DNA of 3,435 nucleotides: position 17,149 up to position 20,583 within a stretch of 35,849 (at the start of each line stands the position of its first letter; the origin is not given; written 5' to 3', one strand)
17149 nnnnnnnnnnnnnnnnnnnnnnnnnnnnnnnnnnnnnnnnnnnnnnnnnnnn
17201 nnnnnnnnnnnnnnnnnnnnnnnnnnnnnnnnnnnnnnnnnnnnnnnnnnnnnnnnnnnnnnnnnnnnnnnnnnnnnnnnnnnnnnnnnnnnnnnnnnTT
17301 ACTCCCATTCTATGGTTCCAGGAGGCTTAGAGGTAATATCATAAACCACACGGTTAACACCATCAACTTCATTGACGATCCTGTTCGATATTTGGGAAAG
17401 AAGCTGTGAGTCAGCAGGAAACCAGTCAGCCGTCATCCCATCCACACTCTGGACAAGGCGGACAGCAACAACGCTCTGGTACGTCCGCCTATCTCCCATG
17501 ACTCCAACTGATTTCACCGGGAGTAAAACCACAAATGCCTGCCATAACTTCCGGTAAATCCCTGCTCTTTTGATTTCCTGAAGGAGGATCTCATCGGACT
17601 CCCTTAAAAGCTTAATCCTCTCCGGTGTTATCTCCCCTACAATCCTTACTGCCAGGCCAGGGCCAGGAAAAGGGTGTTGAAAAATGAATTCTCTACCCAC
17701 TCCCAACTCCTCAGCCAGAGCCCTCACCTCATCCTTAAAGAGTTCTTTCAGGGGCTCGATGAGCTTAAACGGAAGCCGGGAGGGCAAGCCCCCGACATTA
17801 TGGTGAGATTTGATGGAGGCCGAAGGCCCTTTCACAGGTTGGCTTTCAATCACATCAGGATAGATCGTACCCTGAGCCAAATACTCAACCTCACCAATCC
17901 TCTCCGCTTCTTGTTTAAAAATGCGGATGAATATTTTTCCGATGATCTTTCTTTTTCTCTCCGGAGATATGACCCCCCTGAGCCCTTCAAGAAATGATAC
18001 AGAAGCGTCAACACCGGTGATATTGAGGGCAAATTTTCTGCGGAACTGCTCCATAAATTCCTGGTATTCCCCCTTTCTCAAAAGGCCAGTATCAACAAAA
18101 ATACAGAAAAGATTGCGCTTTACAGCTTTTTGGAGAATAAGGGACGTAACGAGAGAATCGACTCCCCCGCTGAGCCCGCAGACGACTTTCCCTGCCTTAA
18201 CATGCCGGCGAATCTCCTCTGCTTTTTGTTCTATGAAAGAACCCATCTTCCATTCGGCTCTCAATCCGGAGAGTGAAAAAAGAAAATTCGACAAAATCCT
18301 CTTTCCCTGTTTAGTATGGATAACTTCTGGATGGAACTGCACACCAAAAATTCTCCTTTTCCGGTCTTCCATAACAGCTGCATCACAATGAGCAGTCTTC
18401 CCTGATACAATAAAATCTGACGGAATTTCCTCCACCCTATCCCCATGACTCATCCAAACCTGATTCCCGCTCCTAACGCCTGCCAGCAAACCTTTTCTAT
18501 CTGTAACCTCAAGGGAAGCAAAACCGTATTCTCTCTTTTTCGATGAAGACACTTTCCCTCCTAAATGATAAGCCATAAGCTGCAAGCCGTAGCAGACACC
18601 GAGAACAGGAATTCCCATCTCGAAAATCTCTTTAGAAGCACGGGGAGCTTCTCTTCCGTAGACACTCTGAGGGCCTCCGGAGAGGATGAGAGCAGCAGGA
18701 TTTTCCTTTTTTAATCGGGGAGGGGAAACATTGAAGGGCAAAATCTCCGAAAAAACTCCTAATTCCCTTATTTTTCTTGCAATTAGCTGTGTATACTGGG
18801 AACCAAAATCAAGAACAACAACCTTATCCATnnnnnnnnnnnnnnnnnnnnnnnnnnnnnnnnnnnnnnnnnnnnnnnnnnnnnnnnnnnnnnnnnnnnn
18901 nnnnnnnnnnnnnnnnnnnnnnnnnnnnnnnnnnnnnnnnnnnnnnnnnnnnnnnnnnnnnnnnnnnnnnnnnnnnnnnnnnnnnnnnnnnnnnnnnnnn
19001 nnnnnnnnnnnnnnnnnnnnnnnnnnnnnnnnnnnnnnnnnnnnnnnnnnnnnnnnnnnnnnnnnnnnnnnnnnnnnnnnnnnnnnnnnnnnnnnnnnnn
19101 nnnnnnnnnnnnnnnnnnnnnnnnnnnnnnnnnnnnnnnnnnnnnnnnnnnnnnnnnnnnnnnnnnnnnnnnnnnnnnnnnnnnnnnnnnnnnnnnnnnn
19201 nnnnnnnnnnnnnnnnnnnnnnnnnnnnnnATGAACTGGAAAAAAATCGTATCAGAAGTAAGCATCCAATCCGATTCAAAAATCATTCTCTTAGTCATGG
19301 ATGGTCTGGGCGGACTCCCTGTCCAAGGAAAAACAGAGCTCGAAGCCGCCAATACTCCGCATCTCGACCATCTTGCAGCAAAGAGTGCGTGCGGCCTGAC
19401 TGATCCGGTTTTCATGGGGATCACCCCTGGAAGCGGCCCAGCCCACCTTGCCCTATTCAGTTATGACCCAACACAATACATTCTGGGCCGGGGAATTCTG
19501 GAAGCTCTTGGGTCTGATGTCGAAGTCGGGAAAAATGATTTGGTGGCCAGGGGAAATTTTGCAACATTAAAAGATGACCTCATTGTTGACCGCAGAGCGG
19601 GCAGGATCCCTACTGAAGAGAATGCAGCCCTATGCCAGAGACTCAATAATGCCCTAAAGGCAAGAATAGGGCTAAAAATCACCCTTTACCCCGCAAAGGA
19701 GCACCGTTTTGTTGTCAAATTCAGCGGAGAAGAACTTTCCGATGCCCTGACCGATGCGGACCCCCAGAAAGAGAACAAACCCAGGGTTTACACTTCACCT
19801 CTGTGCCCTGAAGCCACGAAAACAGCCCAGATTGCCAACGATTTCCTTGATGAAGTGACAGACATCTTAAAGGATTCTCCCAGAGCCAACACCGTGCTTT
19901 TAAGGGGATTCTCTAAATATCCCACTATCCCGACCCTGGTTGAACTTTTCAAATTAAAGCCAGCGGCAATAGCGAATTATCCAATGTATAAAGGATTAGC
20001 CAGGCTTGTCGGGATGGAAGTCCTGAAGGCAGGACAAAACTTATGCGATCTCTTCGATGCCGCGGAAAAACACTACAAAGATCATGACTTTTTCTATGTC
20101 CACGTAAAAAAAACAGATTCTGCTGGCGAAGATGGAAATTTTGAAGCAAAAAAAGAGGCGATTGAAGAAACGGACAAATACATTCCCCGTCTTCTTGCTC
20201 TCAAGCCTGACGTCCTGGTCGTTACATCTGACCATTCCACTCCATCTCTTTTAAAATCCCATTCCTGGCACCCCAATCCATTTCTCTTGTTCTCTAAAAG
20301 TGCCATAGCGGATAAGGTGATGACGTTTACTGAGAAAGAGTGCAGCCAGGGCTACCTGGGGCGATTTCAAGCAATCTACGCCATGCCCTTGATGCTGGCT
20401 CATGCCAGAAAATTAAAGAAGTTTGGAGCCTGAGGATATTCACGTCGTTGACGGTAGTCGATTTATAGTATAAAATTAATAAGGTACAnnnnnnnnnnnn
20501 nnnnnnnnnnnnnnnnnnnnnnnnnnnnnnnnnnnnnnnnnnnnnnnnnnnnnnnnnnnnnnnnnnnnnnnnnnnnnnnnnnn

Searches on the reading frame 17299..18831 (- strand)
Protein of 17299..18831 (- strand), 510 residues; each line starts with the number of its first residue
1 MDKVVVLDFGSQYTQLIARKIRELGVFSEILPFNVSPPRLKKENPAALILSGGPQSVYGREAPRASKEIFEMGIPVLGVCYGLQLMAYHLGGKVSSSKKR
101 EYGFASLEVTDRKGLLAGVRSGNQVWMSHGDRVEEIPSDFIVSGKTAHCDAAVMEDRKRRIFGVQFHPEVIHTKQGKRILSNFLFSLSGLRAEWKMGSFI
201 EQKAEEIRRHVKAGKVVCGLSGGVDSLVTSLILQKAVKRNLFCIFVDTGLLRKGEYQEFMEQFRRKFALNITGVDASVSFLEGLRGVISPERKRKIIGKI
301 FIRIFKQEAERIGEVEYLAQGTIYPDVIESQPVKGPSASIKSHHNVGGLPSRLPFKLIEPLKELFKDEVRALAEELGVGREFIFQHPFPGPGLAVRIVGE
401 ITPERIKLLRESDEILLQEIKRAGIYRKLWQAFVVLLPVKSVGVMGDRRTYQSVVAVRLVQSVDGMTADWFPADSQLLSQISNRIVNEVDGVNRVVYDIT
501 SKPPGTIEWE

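Call 67: search_protein_families(library=pfam, proteins=[window:17299-18831:-], max_evalue=0.00001)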
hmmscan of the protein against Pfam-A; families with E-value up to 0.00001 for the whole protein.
window:17299-18831:- (510 aa): 4 families
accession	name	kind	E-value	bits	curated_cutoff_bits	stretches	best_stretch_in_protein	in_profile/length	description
PF00117.34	GATase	-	1.5e-46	158.9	22.8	1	5-185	1-188/190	Glutamine amidotransferase class-I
PF00958.27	GMP_synt_C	-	8e-44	148.1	27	1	418-509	1-92/92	GMP synthase C terminal domain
PF07722.19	Peptidase_C26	-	4.1e-08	33.7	20.5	1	67-169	99-219/219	Peptidase C26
PF02540.23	NAD_synthase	-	5.4e-08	32.7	21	0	210-246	15-52/242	NAD synthase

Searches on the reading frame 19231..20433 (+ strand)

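Call 67: search_protein_families(library=pfam, proteins=[window:19231-20433:+], max_evalue=0.00001)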
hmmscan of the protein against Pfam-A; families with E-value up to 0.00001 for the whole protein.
window:19231-20433:+ (400 aa): 2 families
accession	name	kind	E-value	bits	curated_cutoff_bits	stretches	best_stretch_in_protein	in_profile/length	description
PF10143.14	PhosphMutase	-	3.4e-47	160.9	21.5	1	49-217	1-168/170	2,3-bisphosphoglycerate-independent phosphoglycerate mutase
PF01676.23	Metalloenzyme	-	3.1e-43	148.5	24.3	1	17-389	2-250/252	Metalloenzyme superfamily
